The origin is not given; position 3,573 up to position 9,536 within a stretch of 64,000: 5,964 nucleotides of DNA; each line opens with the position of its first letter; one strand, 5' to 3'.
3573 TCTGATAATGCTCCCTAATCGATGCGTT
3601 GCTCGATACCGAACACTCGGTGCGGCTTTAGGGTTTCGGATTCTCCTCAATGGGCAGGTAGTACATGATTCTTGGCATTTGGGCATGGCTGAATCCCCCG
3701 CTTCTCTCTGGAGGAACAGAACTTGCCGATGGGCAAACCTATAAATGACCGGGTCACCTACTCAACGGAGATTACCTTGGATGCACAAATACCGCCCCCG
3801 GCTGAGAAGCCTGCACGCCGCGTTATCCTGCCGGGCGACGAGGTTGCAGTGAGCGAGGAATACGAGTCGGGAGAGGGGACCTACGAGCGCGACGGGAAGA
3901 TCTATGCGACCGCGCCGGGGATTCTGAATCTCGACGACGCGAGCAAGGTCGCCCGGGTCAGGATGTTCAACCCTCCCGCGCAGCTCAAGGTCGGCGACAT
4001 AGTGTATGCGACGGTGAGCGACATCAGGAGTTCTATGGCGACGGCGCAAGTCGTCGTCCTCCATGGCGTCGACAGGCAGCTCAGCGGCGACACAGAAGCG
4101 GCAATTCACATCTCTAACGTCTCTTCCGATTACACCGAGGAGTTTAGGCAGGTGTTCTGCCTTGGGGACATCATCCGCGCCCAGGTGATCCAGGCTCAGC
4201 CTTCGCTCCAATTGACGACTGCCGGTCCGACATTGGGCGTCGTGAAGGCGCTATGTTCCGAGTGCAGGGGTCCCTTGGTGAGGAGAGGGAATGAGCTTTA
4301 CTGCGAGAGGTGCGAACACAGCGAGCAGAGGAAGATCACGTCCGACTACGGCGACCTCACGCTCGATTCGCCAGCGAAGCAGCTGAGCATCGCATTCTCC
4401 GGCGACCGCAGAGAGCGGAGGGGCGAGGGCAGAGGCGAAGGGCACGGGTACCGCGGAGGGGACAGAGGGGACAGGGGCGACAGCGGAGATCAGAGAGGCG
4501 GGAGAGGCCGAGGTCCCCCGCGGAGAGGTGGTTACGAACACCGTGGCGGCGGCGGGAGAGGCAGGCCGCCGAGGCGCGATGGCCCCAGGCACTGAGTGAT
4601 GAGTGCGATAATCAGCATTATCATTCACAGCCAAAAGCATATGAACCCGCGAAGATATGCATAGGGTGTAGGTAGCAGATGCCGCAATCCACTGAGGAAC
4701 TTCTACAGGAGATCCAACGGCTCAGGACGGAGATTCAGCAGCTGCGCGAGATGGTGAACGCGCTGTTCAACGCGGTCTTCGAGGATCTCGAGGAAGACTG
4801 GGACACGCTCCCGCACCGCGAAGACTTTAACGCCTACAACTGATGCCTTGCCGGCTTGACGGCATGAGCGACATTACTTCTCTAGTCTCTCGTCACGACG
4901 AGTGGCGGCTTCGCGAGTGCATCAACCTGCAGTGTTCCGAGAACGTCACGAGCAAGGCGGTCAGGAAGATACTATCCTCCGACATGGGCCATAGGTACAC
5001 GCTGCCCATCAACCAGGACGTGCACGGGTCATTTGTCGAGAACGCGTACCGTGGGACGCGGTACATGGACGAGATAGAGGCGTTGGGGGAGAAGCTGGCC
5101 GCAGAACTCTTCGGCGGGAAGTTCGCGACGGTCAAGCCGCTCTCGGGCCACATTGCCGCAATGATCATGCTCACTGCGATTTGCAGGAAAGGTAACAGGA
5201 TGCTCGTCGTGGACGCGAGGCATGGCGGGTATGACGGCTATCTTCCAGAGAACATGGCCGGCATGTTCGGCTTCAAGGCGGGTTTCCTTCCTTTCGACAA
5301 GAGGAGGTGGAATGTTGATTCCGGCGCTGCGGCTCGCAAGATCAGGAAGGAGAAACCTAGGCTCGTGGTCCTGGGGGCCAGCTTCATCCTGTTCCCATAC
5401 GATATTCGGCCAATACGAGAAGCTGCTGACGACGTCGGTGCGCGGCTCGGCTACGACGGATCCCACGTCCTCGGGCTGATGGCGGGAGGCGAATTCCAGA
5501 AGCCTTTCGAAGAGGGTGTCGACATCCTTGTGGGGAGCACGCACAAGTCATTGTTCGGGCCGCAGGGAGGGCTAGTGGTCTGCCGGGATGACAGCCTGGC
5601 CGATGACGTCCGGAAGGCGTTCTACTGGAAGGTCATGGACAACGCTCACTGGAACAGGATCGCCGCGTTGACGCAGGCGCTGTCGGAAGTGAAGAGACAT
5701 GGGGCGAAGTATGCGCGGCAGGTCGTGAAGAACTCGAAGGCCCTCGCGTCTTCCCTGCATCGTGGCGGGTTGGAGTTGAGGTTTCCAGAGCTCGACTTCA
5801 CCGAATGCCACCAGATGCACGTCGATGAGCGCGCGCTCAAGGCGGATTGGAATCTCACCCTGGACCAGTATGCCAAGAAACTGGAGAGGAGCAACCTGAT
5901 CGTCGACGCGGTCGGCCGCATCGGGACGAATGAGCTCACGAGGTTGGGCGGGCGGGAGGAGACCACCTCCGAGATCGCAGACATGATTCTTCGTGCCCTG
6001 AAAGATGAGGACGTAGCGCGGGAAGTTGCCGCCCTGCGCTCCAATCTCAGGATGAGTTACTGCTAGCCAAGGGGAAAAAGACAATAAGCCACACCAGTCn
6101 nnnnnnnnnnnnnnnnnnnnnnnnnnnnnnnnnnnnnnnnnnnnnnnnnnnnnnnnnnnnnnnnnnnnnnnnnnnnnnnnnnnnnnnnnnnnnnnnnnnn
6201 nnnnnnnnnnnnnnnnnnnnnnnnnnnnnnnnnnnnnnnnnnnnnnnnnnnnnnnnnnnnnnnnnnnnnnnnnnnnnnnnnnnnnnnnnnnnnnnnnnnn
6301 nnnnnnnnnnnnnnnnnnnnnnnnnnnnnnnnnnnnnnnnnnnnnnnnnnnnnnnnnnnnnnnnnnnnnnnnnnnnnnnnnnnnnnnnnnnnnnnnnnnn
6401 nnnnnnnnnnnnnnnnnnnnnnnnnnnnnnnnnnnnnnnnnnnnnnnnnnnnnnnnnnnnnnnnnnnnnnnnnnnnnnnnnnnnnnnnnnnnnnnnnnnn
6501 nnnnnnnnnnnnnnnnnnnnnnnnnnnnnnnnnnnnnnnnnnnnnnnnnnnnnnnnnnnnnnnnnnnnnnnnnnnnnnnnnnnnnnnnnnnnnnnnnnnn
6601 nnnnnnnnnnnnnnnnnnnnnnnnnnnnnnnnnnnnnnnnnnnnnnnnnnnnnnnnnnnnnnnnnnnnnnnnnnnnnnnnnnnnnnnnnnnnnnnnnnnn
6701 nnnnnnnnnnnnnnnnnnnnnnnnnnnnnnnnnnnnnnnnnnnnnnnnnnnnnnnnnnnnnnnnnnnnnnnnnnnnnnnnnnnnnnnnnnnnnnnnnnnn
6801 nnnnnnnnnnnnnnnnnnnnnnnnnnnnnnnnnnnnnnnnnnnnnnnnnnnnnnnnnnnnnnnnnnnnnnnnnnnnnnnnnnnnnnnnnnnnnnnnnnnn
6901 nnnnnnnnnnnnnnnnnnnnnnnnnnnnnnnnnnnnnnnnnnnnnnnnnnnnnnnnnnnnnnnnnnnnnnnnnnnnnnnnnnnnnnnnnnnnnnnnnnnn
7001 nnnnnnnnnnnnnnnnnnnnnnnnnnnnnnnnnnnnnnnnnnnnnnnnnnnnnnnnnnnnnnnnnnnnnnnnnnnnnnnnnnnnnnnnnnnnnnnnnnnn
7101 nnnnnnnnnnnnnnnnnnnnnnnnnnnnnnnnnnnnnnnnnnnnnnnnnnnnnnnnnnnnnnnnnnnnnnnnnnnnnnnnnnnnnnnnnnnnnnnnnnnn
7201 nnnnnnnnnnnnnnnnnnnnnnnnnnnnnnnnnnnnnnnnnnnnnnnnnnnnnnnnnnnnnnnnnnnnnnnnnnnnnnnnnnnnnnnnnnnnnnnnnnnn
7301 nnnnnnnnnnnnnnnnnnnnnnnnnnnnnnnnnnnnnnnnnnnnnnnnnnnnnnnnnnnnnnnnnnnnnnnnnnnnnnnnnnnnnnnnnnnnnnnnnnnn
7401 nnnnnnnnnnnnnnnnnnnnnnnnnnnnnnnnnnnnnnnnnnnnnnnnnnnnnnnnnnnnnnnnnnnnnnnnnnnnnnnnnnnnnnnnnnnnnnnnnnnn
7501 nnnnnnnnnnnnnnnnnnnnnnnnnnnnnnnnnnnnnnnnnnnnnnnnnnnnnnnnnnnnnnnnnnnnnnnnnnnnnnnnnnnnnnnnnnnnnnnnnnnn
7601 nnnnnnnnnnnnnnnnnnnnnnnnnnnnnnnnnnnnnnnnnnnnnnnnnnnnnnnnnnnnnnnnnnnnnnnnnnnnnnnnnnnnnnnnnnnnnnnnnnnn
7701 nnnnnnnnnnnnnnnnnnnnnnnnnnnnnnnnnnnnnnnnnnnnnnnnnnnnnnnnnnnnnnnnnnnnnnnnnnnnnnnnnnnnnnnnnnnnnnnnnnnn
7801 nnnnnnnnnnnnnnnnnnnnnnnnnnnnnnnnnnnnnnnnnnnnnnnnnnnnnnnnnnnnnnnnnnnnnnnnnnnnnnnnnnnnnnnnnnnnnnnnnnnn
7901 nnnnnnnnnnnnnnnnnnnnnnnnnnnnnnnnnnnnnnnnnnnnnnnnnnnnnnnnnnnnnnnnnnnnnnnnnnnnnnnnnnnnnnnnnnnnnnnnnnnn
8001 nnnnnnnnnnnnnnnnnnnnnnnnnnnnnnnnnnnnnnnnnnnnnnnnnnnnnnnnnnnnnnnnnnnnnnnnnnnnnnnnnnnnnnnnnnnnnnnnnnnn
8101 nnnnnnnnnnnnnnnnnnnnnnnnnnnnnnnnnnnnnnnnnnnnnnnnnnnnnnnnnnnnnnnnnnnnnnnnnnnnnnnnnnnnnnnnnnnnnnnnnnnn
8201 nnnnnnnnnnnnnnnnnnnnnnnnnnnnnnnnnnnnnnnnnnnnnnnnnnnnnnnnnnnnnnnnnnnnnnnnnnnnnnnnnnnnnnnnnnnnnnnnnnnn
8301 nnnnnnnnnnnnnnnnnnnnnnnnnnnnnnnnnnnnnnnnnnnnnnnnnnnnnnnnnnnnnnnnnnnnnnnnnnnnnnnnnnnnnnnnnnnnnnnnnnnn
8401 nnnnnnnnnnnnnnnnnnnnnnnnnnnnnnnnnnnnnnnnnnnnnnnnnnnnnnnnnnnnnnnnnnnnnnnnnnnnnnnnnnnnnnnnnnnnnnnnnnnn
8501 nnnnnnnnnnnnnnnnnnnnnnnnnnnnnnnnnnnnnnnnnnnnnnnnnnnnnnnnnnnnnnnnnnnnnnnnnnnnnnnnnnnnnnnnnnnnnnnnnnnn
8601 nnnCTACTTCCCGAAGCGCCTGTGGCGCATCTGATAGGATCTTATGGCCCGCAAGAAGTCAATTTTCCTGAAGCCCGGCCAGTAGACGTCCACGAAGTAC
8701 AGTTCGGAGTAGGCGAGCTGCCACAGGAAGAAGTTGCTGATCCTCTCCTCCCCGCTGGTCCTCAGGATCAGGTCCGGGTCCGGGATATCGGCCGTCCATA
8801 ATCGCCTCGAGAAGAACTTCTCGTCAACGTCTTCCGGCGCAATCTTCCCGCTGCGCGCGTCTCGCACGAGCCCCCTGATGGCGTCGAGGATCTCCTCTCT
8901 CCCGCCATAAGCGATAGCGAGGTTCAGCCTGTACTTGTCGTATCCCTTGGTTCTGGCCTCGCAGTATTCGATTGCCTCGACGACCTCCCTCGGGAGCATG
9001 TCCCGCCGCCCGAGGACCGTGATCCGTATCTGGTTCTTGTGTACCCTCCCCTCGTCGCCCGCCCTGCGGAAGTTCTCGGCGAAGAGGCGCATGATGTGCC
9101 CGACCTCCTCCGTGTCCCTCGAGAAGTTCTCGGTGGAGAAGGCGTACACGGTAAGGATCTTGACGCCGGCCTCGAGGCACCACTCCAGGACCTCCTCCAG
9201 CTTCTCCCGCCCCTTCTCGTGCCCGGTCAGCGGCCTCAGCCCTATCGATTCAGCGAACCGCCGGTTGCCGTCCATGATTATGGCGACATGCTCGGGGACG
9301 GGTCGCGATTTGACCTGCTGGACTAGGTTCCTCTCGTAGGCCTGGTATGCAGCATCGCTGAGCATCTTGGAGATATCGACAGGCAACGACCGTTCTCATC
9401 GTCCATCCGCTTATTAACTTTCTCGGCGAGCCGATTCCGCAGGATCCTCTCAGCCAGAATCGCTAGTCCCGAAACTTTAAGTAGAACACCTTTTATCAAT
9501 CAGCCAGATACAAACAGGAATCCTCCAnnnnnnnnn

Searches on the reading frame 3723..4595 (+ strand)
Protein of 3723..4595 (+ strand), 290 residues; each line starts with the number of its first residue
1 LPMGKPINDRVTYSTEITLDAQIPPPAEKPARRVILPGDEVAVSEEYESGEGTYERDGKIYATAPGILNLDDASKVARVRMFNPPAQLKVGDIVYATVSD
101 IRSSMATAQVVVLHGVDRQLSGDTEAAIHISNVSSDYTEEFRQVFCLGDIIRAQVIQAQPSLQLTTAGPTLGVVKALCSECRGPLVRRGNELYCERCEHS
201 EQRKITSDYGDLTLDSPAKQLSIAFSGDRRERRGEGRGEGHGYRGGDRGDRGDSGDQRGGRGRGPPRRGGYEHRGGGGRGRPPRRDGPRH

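Call 69: search_protein_families(library=pfam, proteins=[window:3723-4595:+], max_evalue=0.001)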
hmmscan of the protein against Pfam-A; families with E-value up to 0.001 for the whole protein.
window:3723-4595:+ (290 aa): 2 families
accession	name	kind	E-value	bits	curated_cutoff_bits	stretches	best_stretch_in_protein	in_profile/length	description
PF14382.12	ECR1_N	-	1.3e-11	44.5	27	1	36-69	3-36/38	Exosome complex exonuclease RRP4 N-terminal region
PF22625.2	ECR1_N_2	-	0.00025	21.2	27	0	32-72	1-42/51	Exosome RNA binding protein RRP4 N-terminal domain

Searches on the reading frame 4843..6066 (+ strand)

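Call 69: search_protein_families(library=pfam, proteins=[window:4843-6066:+], max_evalue=0.001)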
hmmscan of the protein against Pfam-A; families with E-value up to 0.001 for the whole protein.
window:4843-6066:+ (407 aa): 3 families
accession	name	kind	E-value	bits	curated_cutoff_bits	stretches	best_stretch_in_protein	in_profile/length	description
PF00464.25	SHMT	-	1.4e-36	126.4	27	1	17-382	13-399/399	Serine hydroxymethyltransferase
PF01053.26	Cys_Met_Meta_PP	-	4.7e-05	22.6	27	1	66-257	41-223/381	Cys/Met metabolism PLP-dependent enzyme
PF01212.27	Beta_elim_lyase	-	0.00091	19.1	27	0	85-312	40-237/288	Beta-eliminating lyase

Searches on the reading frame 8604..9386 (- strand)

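Call 69: search_protein_families(library=pfam, proteins=[window:8604-9386:-], max_evalue=0.001)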
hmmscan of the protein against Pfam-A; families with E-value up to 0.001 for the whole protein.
window:8604-9386:- (260 aa): 1 family
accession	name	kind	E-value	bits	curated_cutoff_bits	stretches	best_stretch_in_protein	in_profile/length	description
PF01255.24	Prenyltransf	-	1.6e-81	273.5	27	1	37-259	1-219/219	Putative undecaprenyl diphosphate synthase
